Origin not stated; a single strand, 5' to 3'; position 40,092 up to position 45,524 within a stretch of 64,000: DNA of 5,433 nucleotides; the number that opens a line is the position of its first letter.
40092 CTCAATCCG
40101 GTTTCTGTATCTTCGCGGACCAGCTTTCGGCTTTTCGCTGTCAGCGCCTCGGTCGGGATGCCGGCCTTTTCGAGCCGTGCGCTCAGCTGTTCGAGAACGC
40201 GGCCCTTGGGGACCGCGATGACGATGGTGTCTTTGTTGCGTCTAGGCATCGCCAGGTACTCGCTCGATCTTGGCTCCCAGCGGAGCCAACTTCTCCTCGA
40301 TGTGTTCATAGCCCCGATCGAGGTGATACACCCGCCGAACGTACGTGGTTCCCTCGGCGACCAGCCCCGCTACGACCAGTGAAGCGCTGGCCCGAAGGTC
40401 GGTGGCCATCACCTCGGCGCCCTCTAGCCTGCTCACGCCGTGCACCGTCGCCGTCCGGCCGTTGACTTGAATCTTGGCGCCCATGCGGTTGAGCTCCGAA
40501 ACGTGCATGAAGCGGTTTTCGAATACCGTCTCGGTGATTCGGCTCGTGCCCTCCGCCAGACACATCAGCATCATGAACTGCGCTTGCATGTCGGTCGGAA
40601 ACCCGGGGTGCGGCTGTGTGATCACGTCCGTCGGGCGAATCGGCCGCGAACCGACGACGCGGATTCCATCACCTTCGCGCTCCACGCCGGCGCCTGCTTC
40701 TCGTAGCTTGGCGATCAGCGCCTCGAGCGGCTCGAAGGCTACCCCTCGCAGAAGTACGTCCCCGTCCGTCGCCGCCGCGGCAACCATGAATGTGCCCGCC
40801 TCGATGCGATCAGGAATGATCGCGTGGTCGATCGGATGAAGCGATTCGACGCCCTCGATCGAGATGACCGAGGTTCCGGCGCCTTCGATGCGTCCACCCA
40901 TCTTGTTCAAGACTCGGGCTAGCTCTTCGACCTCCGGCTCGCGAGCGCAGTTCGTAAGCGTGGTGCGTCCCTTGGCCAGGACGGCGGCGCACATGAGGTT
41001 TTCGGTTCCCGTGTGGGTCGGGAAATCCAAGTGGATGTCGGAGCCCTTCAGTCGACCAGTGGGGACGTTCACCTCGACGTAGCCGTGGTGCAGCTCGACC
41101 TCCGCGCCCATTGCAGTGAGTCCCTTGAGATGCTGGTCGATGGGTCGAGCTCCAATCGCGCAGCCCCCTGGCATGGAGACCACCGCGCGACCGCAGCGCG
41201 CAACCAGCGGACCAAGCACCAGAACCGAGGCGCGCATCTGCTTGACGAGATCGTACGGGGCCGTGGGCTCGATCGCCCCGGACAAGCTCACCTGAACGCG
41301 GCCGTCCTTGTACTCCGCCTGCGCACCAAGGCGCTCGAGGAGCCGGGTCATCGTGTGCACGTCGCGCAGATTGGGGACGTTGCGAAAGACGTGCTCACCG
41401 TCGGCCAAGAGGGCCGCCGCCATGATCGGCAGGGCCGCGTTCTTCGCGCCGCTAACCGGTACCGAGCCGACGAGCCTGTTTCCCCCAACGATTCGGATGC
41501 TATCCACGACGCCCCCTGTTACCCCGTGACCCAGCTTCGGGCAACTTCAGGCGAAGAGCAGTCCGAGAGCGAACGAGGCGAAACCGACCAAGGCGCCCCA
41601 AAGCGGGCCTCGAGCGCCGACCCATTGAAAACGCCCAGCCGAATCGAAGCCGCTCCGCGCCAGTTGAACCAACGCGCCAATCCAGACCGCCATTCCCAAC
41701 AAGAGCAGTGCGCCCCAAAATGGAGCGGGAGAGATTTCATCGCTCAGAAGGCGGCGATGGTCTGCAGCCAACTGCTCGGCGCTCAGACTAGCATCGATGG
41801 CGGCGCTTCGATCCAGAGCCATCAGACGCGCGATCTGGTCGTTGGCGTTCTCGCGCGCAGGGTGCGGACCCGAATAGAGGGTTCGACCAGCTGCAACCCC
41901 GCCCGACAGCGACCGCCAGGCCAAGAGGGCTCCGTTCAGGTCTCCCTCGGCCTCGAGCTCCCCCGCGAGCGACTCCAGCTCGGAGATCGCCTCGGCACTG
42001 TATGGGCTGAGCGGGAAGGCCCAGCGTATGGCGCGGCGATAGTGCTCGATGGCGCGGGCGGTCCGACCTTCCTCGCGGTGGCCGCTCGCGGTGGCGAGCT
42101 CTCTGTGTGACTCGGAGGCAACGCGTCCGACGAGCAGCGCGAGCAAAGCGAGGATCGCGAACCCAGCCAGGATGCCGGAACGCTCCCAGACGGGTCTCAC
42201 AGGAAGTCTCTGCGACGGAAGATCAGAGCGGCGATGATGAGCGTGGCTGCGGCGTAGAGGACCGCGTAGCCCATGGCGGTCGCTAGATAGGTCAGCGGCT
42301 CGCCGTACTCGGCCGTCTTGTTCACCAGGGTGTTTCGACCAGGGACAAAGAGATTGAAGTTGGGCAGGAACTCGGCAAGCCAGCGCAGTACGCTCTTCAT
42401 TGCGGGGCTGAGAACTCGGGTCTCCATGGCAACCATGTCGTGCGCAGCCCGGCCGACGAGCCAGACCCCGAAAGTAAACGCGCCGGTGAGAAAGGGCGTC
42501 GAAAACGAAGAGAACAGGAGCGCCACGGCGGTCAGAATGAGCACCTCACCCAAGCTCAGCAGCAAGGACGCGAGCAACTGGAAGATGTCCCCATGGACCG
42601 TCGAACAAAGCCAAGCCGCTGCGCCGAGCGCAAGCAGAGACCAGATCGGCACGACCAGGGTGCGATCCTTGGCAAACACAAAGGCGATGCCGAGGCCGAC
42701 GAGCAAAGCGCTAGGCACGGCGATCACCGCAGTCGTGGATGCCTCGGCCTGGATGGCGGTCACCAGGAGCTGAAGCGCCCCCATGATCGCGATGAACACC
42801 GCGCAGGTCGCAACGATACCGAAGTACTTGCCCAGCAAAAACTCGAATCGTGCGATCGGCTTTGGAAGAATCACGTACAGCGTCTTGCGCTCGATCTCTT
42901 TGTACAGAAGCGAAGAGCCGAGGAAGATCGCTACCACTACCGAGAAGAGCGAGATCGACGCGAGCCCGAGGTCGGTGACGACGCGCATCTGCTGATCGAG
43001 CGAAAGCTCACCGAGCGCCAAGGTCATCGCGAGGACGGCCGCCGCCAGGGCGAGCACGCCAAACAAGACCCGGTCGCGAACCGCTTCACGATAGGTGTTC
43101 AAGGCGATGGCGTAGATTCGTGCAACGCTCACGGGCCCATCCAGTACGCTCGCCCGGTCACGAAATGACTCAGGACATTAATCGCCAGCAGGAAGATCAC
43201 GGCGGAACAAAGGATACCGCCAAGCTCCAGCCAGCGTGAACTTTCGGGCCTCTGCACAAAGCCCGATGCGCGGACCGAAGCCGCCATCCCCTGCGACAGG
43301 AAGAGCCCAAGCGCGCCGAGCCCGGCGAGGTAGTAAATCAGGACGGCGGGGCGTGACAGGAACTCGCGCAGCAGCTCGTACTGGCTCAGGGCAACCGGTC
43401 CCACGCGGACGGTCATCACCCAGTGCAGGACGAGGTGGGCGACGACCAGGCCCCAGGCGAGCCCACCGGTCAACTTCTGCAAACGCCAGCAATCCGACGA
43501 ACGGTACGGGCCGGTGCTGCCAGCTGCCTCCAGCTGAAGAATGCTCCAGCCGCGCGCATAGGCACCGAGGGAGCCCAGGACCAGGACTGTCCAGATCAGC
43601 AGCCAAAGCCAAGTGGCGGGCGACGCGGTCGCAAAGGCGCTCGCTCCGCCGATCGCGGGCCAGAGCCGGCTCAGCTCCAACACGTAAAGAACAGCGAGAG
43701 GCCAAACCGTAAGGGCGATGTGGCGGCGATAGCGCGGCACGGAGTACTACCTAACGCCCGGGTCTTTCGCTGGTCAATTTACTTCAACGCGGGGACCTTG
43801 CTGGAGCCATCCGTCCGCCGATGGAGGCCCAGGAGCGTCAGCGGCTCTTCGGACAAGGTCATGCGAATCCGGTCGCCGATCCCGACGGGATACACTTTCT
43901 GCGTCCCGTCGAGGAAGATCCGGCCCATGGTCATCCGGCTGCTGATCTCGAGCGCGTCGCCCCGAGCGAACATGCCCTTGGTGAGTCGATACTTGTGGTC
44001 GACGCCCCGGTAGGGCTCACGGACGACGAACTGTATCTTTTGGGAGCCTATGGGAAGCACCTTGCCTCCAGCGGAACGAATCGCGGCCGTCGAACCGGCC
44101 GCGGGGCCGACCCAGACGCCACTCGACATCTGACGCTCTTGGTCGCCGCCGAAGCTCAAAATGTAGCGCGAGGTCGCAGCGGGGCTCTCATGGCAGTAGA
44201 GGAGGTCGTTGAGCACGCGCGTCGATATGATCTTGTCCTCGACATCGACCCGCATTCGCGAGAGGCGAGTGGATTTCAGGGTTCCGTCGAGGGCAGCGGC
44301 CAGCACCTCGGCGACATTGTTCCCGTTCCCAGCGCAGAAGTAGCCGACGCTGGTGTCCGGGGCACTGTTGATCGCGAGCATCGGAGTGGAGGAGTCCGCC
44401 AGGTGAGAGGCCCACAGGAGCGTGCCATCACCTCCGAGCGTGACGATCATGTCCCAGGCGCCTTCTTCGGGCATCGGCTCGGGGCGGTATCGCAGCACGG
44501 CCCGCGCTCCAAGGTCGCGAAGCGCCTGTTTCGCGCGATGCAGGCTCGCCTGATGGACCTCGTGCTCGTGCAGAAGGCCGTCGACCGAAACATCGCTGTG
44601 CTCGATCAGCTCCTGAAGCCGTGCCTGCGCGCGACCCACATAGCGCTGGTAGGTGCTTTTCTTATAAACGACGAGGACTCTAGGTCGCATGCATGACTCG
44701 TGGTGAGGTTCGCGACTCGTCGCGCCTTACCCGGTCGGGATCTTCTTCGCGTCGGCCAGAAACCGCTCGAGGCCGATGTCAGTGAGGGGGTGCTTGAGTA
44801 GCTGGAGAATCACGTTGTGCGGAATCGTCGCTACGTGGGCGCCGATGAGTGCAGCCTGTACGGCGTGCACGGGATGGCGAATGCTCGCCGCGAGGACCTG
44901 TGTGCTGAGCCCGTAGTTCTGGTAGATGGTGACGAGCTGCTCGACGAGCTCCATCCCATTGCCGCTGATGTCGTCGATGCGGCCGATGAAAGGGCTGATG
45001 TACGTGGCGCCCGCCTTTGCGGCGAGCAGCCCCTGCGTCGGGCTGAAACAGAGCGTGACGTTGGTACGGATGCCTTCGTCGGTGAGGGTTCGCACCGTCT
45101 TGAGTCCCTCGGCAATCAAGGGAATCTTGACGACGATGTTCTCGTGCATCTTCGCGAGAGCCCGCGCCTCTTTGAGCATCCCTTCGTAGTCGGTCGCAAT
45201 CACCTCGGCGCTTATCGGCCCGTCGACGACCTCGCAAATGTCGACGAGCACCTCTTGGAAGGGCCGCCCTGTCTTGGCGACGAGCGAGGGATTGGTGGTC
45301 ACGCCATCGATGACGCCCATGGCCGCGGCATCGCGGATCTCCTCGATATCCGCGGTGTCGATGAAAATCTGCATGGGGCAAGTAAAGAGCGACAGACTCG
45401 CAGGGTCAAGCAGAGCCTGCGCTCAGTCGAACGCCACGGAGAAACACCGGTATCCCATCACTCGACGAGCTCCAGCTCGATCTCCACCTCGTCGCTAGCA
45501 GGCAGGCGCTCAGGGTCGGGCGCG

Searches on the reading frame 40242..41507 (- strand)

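Call 67: search_protein_families(library=pfam, proteins=[window:40242-41507:-], max_evalue=0.00001)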
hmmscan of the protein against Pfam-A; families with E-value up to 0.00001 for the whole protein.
window:40242-41507:- (421 aa): 1 family
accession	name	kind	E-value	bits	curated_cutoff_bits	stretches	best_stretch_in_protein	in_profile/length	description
PF00275.25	EPSP_synthase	-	6.5e-117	391.2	22.8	1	8-407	3-417/417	EPSP synthase (3-phosphoshikimate 1-carboxyvinyltransferase)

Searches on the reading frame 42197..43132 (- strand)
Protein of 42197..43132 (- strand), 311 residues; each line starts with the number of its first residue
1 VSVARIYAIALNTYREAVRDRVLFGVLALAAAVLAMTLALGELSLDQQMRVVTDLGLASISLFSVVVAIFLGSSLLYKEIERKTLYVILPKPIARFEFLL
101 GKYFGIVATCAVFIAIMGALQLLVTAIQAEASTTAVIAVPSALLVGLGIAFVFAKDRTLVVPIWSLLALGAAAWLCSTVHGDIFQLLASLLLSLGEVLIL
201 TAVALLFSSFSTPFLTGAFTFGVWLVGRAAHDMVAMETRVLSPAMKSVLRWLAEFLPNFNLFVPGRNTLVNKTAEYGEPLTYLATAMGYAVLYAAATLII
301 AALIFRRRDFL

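Call 67: search_protein_families(library=pfam, proteins=[window:42197-43132:-], max_evalue=0.00001)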
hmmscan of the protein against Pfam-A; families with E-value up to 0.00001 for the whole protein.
window:42197-43132:- (311 aa): 1 family
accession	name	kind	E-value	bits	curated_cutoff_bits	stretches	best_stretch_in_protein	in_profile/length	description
PF12679.13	ABC2_membrane_2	-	1.7e-09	37.8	27.2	1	8-309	2-282/283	ABC-2 family transporter protein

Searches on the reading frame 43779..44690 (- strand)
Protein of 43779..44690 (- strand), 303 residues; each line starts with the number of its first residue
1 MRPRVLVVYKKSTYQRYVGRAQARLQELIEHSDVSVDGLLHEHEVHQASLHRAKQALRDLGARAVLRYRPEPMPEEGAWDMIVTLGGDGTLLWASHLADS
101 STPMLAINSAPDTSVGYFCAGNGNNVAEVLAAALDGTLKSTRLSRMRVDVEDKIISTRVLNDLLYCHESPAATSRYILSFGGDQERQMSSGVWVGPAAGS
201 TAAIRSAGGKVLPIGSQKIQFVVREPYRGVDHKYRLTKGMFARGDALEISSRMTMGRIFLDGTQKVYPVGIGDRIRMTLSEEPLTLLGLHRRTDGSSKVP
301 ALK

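Call 67: search_protein_families(library=pfam, proteins=[window:43779-44690:-], max_evalue=0.00001)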
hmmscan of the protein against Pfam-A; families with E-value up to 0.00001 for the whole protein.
window:43779-44690:- (303 aa): 2 families
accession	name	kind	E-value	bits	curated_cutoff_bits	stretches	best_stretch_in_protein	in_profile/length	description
PF01513.26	NAD_kinase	-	2.7e-06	28.1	25.5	1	76-134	70-126/130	ATP-NAD kinase N-terminal domain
PF00781.29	DAGK_cat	-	4.7e-06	26.7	23.6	0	24-134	21-103/125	Diacylglycerol kinase catalytic domain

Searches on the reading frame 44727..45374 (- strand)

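Call 68: search_protein_families(library=pfam, proteins=[window:44727-45374:-], max_evalue=0.00001)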
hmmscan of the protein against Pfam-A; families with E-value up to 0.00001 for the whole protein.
window:44727-45374:- (215 aa): 1 family
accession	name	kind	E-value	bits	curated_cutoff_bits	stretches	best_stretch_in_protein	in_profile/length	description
PF00923.25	TAL_FSA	-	6.5e-63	213.2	27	1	3-198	1-238/285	Transaldolase/Fructose-6-phosphate aldolase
